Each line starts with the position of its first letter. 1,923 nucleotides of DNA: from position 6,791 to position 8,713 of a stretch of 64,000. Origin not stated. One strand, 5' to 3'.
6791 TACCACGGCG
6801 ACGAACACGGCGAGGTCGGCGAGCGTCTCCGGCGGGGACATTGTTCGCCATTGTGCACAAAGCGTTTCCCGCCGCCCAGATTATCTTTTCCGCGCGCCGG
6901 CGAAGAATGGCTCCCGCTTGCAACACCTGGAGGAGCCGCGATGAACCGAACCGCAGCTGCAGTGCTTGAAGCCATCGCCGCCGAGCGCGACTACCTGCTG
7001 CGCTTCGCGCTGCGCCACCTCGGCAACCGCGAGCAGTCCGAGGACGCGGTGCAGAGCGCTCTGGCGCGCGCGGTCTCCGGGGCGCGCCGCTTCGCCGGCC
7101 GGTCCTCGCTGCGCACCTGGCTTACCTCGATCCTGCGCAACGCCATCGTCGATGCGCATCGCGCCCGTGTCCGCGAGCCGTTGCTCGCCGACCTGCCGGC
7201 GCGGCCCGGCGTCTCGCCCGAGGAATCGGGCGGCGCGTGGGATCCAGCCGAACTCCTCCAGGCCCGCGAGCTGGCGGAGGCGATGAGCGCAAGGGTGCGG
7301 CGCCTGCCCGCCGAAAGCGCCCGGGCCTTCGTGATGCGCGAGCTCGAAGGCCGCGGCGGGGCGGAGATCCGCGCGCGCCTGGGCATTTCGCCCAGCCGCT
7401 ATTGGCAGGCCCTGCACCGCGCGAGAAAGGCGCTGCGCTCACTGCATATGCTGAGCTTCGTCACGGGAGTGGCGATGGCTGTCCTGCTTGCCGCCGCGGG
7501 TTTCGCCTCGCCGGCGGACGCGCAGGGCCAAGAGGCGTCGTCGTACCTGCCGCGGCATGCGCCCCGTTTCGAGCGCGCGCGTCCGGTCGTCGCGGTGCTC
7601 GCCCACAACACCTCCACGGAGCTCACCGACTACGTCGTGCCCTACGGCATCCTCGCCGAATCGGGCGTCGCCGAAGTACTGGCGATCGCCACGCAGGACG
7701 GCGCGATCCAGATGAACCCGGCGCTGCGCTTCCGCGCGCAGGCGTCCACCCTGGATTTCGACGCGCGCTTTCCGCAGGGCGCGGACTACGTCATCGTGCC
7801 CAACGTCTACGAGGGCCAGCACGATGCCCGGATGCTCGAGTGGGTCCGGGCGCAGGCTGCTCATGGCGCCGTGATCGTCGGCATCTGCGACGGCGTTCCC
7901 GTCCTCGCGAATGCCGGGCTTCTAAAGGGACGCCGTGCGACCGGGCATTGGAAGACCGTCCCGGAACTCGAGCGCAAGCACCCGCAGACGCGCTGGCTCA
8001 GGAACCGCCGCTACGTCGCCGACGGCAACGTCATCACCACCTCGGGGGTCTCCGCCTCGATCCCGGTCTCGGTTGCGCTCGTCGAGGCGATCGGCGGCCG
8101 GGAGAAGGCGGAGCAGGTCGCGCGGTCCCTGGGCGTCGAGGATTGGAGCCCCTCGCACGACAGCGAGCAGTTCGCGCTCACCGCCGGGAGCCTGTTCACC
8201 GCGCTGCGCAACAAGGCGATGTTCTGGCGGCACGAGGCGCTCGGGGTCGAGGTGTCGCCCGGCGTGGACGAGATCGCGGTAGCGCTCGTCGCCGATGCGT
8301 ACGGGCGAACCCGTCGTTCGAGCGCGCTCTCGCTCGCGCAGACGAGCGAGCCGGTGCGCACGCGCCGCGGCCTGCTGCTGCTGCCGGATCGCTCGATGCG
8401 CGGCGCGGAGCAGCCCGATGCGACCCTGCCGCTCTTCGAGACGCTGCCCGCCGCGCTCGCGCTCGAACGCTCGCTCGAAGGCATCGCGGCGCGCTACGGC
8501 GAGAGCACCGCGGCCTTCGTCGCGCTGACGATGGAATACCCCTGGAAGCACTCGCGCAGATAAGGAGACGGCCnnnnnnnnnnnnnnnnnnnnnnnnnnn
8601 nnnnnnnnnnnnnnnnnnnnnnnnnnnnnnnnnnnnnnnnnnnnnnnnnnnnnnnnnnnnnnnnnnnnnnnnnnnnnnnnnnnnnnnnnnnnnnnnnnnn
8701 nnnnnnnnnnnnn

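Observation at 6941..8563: ECF sigma factor ORF lacks a stop codon and runs in frame into an exported DJ-1/PfpI-domain protein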

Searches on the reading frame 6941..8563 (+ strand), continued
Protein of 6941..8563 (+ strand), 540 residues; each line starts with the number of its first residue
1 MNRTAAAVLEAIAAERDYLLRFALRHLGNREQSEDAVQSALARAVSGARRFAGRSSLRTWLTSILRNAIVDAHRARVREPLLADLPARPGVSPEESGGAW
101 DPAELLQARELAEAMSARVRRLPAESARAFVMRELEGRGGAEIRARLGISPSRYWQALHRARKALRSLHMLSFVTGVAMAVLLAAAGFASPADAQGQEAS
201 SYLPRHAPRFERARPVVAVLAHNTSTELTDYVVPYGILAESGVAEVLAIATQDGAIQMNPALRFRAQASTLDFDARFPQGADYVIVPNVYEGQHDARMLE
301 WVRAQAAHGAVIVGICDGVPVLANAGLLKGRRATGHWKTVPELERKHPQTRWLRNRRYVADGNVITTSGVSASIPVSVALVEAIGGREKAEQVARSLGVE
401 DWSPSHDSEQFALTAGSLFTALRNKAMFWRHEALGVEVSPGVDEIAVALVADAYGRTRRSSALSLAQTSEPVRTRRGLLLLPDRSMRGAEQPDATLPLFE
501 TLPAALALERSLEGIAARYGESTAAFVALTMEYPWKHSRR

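Call 13: find_encoding_contigs(protein=P0003, flank=6000, max_places=3)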
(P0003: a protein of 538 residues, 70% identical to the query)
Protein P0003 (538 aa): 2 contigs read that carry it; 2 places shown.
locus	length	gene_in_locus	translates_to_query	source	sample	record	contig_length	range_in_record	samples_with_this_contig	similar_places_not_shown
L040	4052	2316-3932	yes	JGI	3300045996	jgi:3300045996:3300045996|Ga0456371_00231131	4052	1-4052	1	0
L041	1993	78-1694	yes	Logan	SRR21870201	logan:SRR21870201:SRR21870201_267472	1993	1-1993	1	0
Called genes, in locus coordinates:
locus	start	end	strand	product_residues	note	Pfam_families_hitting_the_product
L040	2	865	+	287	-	?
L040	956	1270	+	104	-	PF12973:Cupin_7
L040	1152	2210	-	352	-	PF00126:HTH_1, PF03466:LysR_substrate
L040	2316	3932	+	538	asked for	PF04542:Sigma70_r2, PF08281:Sigma70_r4_2, PF01965:DJ-1_PfpI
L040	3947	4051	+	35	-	?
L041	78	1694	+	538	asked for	PF04542:Sigma70_r2, PF08281:Sigma70_r4_2, PF01965:DJ-1_PfpI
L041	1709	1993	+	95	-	?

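Call 14: find_encoding_contigs(protein=P0006, flank=6000, max_places=3)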
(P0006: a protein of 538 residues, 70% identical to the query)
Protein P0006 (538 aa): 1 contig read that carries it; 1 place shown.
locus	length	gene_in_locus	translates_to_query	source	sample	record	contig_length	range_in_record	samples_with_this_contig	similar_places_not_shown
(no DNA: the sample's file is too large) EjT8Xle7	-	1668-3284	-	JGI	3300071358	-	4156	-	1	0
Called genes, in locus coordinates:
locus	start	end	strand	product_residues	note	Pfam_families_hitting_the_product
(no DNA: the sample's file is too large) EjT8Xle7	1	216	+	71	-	?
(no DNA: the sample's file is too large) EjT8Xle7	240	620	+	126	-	PF12973:Cupin_7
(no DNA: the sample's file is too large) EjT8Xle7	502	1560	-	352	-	PF00126:HTH_1, PF03466:LysR_substrate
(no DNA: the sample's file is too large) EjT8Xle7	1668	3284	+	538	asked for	PF04542:Sigma70_r2, PF08281:Sigma70_r4_2, PF01965:DJ-1_PfpI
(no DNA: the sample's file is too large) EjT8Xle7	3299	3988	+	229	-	PF06629:MipA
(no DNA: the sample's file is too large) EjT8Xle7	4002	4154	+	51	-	?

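Call 38: predict_structure(alignment_id=A3)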
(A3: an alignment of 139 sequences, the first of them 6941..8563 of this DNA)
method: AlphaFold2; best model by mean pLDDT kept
length: 540 residues; sequences in the alignment: 139
mean_pLDDT: 82.5   pTM: 0.68
mean pLDDT of the five models: 82.5, 81.0, 80.9, 80.5, 79.6
residues with pLDDT >= 90: 309; 70-90: 91; 50-70: 96; < 50: 44
segments of 3 or more residues with pLDDT < 50: 78-100, 137-139, 187-197
pLDDT, mean of each block of 10 residues (from residue 1): 66 84 90 85 71 65 73 58 36 36 59 70 67 53 55 62 58 52 51 48 91 97 97 98 98 95 97 98 97 96 98 96 98 94 97 95 93 95 98 97 91 91 79 95 97 94 96 98 93 94 94 95 94 76
secondary structure, 60 per line:
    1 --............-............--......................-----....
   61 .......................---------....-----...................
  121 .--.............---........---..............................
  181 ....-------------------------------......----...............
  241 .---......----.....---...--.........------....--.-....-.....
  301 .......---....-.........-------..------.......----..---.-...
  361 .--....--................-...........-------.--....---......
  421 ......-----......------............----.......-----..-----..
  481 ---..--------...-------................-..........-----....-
elements in order: H3-14 H16-27 H30-51 H57-83 H93-96 H102-121 H124-136 H140-147 H151-184 E216-221 H228-241 E245-250 E255-259 E263-265 H270-276 E283-286 H291-294 H296-307 E311-314 H316-324 H340-346 E358-361 E364-367 H370-385 H387-397 H408-411 H415-426 E432-437 H444-455 E460-466 E494-496 H504-519 H521-530 H536-539

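Call 40: fold_search(model_id=the predicted structure, library=pdb)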
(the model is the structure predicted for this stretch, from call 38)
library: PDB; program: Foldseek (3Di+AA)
matches with E <= 10: 1085; with E <= 0.001: 136
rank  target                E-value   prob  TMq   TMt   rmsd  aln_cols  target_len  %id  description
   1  3mgk_A                2.7e-12  1.00  0.31  0.82   2.2       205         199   23  CRYSTAL STRUCTURE OF PROBABLE PROTEASE/AMIDASE FROM Clostridium acetobutylicum ATCC 824 (released 2010-04-21)
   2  3mgk_B                9.1e-12  1.00  0.32  0.82   2.1       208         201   22  CRYSTAL STRUCTURE OF PROBABLE PROTEASE/AMIDASE FROM Clostridium acetobutylicum ATCC 824 (released 2010-04-21)
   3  1q2u                  5.0e-11  1.00  0.33  0.89   1.9       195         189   22  Crystal structure of DJ-1/RS and implication on familial Parkinson's disease (released 2003-10-07)
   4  3bwe_E                6.9e-11  1.00  0.33  0.90   1.8       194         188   23  Crystal structure of aggregated form of DJ1 (released 2008-10-14)
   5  4e08_A                7.7e-11  1.00  0.32  0.90   1.8       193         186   21  Crystal structure of Drosophila melanogaster DJ-1beta (released 2012-03-21)
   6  3sf8_A                1.1e-10  1.00  0.32  0.88   1.9       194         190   23  Structural insights into thiol stabilization of DJ-1 (released 2011-10-05)
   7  9yzv                  1.2e-10  1.00  0.33  0.88   2.1       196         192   22  Joint Xray/Neutron structure of human DJ-1 at room temperature (released 2025-11-19)
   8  3fse_B                1.2e-10  1.00  0.30  0.46   5.9       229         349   19  Crystal structure of a two-domain protein containing dj-1/thij/pfpi-like and ferritin-like domains (ava_4496) from ana (released 2009-02-03)
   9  3b38                  1.3e-10  1.00  0.33  0.88   2.2       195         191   22  Structure of A104V DJ-1 (released 2008-01-15)
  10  1ucf_A                1.3e-10  1.00  0.33  0.89   1.9       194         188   23  The Crystal Structure of DJ-1, a Protein Related to Male Fertility and Parkinson's Disease (released 2003-08-19)
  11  3cz9                  1.5e-10  1.00  0.32  0.90   1.8       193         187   22  Crystal Structure of E18L DJ-1 (released 2008-07-01)
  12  3cy6                  1.5e-10  1.00  0.32  0.88   1.9       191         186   22  Crystal Structure of E18Q DJ-1 (released 2008-07-01)
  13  2rk4                  1.6e-10  1.00  0.32  0.90   1.8       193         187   22  Structure of M26I DJ-1 (released 2008-01-15)
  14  3f71                  1.6e-10  1.00  0.32  0.89   1.9       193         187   23  Crystal structure of E18D DJ-1 with oxidized C106 (released 2008-12-30)
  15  3uk7_A                1.6e-10  1.00  0.29  0.39  14.3       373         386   13  Crystal Structure of Arabidopsis thaliana DJ-1D (released 2011-11-23)
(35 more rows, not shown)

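Call 41: search_dna_similar(query=window:6941-8563:+, collection=plasmids, mode=protein, max_rows=15)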
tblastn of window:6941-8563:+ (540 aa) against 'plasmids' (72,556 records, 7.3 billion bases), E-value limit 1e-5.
Records with a match: 1422; places in all: 2020; records where one place covers at least 80% of the query: 0.
Best place of each record, by identity: <60% 1422.
By first word of the organism name: Rhizobium 171; Sinorhizobium 130; Klebsiella 130; Escherichia 129; Pantoea 115; Streptomyces 110; Agrobacterium 68; Burkholderia 67; Enterobacter 35; Pseudosulfitobacter 31; and 118 more.
By predicted mobility (MOB-suite, as given by PLSDB): non-mobilizable 750; conjugative 405; mobilizable 267.
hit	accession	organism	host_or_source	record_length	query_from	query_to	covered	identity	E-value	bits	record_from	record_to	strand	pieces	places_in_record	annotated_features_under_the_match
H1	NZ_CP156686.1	Burkholderia stagnalis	Bacterial cells,soils collected in ...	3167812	203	534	61%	52.3%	3e-92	316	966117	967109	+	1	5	none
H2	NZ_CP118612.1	Ensifer adhaerens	Pure isolate,Rhizosphere of Cyperus ...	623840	211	535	60%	52.0%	1e-98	335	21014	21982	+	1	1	DJ-1/PfpI family protein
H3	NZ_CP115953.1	Ralstonia solanacearum CFBP2957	Solanum lycopersicum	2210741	203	534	61%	50.3%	1e-90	311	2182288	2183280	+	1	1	none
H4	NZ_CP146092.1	Ralstonia sp. RRA.1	-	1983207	201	534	62%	49.7%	3e-93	319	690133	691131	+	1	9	none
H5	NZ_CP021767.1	Ralstonia solanacearum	Solanum lycopersicum,Tomato with ...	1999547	212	534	60%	51.1%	7e-86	297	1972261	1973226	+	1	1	none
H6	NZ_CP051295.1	Ralstonia solanacearum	Plantain,cell culture,stem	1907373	212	534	60%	50.8%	9e-90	309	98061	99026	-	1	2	none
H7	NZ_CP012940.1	Ralstonia solanacearum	plantain,cell culture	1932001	212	534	60%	50.8%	9e-90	309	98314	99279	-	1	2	none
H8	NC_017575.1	Ralstonia solanacearum Po82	-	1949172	212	534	60%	50.8%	9e-90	309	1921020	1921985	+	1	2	none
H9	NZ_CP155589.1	Ralstonia solanacearum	Musa sp.,cell culture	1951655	212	534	60%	50.8%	9e-90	309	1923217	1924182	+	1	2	none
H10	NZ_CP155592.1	Ralstonia solanacearum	Musa sp.,cell culture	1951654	212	534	60%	50.8%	9e-90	309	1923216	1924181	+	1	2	none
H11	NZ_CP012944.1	Ralstonia solanacearum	Cucumis sativus,cell culture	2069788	212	534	60%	50.8%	9e-90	309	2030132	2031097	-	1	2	none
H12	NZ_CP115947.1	Ralstonia solanacearum MolK2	Musa sp.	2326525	212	534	60%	50.8%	2e-89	308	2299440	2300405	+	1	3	record has no annotation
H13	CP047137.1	Ralstonia solanacearum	Potato,Single cell,tuber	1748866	212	534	60%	50.8%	4e-86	298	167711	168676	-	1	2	transcriptional regulator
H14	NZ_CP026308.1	Ralstonia solanacearum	Musa sp.,pure culture,plants with Moko ...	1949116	212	534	60%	50.5%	1e-89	308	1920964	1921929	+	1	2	none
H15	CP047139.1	Ralstonia solanacearum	Potato,Single cell,tuber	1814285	212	534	60%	50.5%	7e-86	297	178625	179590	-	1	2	transcriptional regulator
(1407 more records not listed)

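Call 42: get_annotated_region(hit=H2, flank=5000)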
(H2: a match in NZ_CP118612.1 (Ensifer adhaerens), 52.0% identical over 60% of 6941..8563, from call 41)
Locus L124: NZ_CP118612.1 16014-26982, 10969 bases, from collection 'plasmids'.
description: Ensifer adhaerens strain CTYH.Ch1 plasmid pCTYH.Ch1_2, complete sequence
organism: Ensifer adhaerens (NCBI taxid 106592)
taxonomy: Bacteria; Pseudomonadota; Alphaproteobacteria; Hyphomicrobiales; Rhizobiaceae; Ensifer; Ensifer adhaerens
host: -; source: Pure isolate,Rhizosphere of Cyperus brevifolius; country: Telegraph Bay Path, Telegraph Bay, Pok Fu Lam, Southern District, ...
typing (MOB-suite, as given by PLSDB): non-mobilizable
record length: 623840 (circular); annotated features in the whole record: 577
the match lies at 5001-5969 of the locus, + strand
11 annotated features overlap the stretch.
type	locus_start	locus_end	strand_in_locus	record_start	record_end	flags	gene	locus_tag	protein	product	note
CDS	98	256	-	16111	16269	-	-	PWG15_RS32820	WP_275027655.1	hypothetical protein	-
CDS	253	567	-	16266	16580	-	-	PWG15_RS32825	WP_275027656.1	hypothetical protein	-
CDS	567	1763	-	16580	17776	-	-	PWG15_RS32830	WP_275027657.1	cell division protein ZapB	-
CDS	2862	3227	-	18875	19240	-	-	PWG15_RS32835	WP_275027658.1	RidA family protein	-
CDS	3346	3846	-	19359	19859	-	-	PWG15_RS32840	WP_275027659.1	DUF523 domain-containing protein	-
CDS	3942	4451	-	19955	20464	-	cueR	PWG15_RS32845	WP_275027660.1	Cu(I)-responsive transcriptional regulator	GO:0006878 - intracellular copper ion homeostasis [Evidence IEA]; GO:0006355 - regulation of DNA-templated ...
CDS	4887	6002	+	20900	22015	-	-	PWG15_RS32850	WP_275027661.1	DJ-1/PfpI family protein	-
CDS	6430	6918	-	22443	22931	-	-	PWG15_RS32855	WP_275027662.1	Lrp/AsnC family transcriptional regulator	-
CDS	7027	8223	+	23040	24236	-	-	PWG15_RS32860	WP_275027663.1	diaminopropionate ammonia-lyase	-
CDS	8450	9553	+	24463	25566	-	-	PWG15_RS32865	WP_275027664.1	branched-chain amino acid ABC transporter substrate-binding protein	GO:0015803 - branched-chain amino acid transport [Evidence IEA]; GO:0055085 - transmembrane transport [Evidence IEA]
CDS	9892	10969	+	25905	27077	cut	-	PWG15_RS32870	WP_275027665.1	Xaa-Pro peptidase family protein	GO:0006508 - proteolysis [Evidence IEA]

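Call 49: find_encoding_contigs(protein=P0001, flank=3000, max_places=4)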
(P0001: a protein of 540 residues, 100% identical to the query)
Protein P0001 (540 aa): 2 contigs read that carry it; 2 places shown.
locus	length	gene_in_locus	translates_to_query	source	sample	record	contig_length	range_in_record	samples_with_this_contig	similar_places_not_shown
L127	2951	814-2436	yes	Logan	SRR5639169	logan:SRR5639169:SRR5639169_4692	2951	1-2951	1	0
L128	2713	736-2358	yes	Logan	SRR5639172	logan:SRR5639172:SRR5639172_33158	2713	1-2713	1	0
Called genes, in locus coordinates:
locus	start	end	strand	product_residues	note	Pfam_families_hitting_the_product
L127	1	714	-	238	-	?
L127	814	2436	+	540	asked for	PF04542:Sigma70_r2, PF08281:Sigma70_r4_2, PF01965:DJ-1_PfpI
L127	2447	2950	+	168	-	?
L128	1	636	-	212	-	?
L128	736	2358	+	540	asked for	PF04542:Sigma70_r2, PF08281:Sigma70_r4_2, PF01965:DJ-1_PfpI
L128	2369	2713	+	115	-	?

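Call 64: find_encoding_contigs(protein=P0016, flank=4000, max_places=3)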
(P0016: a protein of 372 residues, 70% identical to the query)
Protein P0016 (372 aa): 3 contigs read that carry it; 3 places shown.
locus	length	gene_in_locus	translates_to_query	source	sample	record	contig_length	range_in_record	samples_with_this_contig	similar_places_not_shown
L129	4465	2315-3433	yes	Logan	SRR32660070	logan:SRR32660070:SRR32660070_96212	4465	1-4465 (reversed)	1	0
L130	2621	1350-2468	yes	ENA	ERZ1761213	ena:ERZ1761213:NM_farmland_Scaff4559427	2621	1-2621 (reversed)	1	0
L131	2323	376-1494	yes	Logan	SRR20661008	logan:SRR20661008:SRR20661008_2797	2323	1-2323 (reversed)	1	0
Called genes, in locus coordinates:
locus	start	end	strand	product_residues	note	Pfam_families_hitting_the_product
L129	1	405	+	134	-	?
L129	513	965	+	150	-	-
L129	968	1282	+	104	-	PF12973:Cupin_7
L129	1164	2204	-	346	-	PF00126:HTH_1, PF03466:LysR_substrate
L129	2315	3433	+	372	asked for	PF01965:DJ-1_PfpI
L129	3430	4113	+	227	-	PF06629:MipA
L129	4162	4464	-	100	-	?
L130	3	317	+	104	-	PF12973:Cupin_7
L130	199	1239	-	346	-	PF00126:HTH_1, PF03466:LysR_substrate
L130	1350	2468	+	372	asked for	PF01965:DJ-1_PfpI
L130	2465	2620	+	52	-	?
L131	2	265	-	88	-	?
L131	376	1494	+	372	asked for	PF01965:DJ-1_PfpI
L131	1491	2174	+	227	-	PF06629:MipA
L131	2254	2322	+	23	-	?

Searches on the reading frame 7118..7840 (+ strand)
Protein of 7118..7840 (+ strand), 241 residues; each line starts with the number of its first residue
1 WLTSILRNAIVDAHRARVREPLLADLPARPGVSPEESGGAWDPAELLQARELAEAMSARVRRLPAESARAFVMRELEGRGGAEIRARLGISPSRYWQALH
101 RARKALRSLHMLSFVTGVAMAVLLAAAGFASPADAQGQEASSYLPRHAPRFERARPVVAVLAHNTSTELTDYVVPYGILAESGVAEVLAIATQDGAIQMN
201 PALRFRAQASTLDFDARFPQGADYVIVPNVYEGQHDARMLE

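Call 61: find_homologous_proteins(query=window:7118-7840:+, max_evalue=0.00001)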
Query window:7118-7840:+ (241 aa): 318 proteins with E <= 0.00001 among 8000 candidates; the best 120 are listed.
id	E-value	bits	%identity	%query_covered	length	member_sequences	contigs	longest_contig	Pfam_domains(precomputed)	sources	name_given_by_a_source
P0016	2.1e-40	157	62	51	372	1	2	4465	PF01965.31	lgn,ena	-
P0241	2.9e-40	157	60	51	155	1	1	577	-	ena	-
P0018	5.2e-40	156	60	54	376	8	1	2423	PF01965.31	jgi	jgi:putative intracellular protease/amidase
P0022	6.0e-40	156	74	42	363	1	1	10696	PF01965.31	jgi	jgi:putative intracellular protease/amidase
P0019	6.4e-40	156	61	51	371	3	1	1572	PF01965.31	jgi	jgi:putative intracellular protease/amidase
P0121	7.5e-40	155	70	46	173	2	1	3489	PF04542.21,PF08281.19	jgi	jgi:RNA polymerase sigma-70 factor (ECF subfamily)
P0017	8.9e-40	155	61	54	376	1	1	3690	PF01965.31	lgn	-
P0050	1.3e-39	155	61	54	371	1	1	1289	PF01965.31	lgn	-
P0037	1.4e-39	155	63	55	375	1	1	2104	PF01965.31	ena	-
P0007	1.5e-39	154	66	52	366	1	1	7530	PF01965.31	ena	-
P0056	1.8e-39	154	58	53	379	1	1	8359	PF01965.31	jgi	jgi:transcriptional regulator GlxA family with amidase domain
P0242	2.6e-39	154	66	49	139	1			-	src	-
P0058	4.4e-39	153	58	54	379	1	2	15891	PF01965.31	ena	-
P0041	8.5e-39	152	64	51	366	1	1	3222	PF01965.31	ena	-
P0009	1.4e-38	151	65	49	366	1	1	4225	PF01965.31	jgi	jgi:putative intracellular protease/amidase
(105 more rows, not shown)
